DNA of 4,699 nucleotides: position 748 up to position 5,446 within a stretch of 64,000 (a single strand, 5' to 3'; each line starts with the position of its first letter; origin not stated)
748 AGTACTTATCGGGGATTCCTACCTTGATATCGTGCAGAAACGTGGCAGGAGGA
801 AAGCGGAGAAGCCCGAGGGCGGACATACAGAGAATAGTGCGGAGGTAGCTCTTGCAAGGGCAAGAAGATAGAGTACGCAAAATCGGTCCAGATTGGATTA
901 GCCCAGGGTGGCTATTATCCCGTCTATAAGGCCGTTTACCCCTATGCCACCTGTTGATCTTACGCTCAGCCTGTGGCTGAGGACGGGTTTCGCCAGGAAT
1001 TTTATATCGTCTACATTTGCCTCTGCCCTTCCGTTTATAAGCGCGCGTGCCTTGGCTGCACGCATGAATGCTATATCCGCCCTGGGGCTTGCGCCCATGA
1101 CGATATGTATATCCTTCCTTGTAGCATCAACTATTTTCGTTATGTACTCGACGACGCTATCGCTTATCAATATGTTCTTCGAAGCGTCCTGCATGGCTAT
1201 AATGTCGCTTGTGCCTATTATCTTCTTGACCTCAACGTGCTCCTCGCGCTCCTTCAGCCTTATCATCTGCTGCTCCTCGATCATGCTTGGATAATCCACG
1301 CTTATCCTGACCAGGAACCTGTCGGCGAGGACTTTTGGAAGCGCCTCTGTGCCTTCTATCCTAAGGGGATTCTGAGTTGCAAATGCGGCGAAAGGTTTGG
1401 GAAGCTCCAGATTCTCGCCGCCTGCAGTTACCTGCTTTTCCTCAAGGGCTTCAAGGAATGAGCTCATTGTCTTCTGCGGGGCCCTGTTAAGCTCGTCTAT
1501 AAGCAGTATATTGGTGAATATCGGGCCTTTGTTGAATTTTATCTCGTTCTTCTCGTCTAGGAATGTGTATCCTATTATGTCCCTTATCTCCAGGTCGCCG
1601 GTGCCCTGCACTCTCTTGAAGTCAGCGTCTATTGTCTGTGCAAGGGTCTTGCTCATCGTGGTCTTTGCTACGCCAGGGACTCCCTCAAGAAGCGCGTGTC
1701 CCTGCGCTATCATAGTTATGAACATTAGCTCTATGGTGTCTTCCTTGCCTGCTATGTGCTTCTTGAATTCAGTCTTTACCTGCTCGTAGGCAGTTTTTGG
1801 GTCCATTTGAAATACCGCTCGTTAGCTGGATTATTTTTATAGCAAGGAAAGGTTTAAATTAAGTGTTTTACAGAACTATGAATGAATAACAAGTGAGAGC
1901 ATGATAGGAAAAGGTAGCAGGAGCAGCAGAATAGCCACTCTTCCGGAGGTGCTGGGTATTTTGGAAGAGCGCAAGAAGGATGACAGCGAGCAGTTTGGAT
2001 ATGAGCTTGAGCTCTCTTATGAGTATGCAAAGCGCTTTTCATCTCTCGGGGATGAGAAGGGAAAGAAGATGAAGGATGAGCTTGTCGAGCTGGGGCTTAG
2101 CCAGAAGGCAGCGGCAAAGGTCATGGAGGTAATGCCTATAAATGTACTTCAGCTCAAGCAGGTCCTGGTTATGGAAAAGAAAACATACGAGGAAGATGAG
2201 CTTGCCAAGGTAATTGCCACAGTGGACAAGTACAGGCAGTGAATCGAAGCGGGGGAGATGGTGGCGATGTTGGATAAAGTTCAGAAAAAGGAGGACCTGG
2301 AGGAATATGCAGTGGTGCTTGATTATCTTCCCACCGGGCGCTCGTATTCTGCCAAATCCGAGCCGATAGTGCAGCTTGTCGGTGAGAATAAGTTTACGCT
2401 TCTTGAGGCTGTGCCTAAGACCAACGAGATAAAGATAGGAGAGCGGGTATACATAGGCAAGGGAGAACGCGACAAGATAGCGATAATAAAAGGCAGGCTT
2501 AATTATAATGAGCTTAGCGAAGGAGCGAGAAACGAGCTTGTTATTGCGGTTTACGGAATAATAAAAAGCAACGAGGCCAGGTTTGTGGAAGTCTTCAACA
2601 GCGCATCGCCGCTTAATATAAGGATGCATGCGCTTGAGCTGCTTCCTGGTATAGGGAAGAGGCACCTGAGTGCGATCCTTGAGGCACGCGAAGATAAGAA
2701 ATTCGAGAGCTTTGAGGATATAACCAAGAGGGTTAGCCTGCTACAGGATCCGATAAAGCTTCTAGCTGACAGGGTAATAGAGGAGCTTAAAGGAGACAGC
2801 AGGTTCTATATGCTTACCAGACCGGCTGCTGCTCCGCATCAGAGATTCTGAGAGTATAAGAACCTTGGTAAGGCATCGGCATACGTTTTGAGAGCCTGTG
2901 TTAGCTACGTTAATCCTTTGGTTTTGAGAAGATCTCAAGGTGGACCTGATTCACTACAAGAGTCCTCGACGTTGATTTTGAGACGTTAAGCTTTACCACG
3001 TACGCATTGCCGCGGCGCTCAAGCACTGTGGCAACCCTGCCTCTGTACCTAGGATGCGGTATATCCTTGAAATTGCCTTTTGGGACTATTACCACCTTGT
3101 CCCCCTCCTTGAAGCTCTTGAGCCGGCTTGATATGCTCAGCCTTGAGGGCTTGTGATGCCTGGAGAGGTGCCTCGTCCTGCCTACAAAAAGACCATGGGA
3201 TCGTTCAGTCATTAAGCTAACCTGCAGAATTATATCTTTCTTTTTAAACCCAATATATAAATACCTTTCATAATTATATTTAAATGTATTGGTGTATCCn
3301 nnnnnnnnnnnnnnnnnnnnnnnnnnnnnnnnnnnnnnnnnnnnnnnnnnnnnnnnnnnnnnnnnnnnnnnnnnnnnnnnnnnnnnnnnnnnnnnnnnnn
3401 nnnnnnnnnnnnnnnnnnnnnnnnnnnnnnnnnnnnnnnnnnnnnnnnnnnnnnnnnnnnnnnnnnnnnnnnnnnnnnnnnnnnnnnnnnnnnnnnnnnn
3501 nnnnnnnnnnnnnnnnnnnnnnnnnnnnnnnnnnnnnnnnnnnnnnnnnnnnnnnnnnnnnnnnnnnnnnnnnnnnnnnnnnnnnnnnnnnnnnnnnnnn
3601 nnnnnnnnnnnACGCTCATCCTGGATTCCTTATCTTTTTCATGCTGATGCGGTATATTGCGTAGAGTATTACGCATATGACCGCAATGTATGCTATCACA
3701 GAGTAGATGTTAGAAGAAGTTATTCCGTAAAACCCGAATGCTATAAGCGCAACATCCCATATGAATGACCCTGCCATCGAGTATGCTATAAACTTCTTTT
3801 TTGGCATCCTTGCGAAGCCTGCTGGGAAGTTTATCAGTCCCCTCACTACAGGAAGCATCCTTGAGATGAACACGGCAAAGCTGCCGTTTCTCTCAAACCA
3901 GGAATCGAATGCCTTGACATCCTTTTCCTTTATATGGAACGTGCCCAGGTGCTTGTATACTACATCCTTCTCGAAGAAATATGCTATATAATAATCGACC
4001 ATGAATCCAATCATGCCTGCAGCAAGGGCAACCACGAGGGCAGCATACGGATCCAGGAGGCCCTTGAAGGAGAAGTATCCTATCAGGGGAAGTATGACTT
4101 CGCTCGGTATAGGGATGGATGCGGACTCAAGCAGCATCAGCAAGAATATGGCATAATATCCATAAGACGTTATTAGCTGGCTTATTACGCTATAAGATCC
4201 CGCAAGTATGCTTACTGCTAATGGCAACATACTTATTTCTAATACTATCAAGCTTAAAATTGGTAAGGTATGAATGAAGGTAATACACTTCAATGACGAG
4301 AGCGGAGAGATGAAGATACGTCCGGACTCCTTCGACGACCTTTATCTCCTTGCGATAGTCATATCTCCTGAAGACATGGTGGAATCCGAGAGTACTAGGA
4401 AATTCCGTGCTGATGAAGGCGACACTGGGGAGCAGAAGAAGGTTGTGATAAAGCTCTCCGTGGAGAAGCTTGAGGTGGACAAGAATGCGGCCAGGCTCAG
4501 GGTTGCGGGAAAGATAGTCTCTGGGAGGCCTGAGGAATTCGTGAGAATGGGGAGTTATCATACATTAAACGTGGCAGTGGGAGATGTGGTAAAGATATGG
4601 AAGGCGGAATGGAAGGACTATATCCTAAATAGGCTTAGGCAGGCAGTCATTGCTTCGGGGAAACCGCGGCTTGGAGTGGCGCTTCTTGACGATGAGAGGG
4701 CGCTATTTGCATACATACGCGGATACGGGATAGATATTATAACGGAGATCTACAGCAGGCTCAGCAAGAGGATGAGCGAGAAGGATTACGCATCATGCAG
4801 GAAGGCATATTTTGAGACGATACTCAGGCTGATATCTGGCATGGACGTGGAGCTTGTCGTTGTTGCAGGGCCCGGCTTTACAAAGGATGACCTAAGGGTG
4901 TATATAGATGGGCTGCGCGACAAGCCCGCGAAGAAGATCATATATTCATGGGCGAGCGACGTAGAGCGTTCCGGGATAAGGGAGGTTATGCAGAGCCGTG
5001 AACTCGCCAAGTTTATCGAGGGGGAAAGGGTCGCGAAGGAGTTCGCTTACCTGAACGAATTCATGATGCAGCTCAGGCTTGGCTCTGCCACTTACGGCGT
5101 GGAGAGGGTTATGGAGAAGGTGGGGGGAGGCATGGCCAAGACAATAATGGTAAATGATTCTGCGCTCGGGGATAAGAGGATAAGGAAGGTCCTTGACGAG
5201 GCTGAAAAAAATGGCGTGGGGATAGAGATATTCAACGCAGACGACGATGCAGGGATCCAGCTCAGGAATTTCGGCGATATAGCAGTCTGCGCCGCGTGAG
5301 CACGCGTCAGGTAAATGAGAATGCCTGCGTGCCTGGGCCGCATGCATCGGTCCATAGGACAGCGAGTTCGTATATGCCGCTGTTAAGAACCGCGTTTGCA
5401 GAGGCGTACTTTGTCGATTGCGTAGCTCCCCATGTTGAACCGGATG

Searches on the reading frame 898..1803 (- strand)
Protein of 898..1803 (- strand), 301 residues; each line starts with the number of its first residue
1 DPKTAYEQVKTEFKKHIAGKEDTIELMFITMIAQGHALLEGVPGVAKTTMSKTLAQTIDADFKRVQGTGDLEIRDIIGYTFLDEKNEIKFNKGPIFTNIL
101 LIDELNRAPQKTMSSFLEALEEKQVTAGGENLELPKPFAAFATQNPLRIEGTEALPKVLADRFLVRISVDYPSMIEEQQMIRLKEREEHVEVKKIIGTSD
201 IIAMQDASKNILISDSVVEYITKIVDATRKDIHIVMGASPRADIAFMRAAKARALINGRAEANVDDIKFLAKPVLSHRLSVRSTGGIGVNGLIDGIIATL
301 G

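Call 69: search_protein_families(library=pfam, proteins=[window:898-1803:-], max_evalue=0.0001)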
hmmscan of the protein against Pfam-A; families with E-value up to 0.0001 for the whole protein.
window:898-1803:- (301 aa): 6 families
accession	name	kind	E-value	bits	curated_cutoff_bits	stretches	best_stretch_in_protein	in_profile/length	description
PF07726.17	AAA_3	-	2.1e-44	151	27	1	36-165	1-131/131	ATPase family associated with various cellular activities (AAA)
PF17863.7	AAA_lid_2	-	1.4e-18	66.8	22.7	1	227-281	2-56/74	AAA lid domain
PF20030.5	bpMoxR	-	5.2e-16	58.8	27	1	7-191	4-185/205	MoxR domain in the MoxR-vWA-beta-propeller ternary systems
PF07728.20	AAA_5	-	9.3e-15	55.3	22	1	37-163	2-139/139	AAA domain (dynein-related subfamily)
PF00004.35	AAA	-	1.6e-05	25.8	21.2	1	38-134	2-99/131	ATPase family associated with various cellular activities (AAA)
PF05496.18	RuvB_N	-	5.1e-05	23.5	27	0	34-125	33-113/159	Holliday junction DNA helicase RuvB P-loop domain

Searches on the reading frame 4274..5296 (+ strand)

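Call 69: search_protein_families(library=pfam, proteins=[window:4274-5296:+], max_evalue=0.0001)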
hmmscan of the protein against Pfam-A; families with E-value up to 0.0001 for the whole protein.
window:4274-5296:+ (341 aa): 3 families
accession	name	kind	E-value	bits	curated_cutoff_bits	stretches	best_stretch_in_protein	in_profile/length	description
PF03463.20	eRF1_1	-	2.9e-23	82.6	23.8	1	3-125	3-123/123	eRF1 domain 1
PF03465.20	eRF1_3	-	8.5e-07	29.9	25.8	1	254-337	2-99/106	eRF1 domain 3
PF03464.20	eRF1_2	-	6.3e-06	27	27.1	1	134-241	3-126/133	eRF1 domain 2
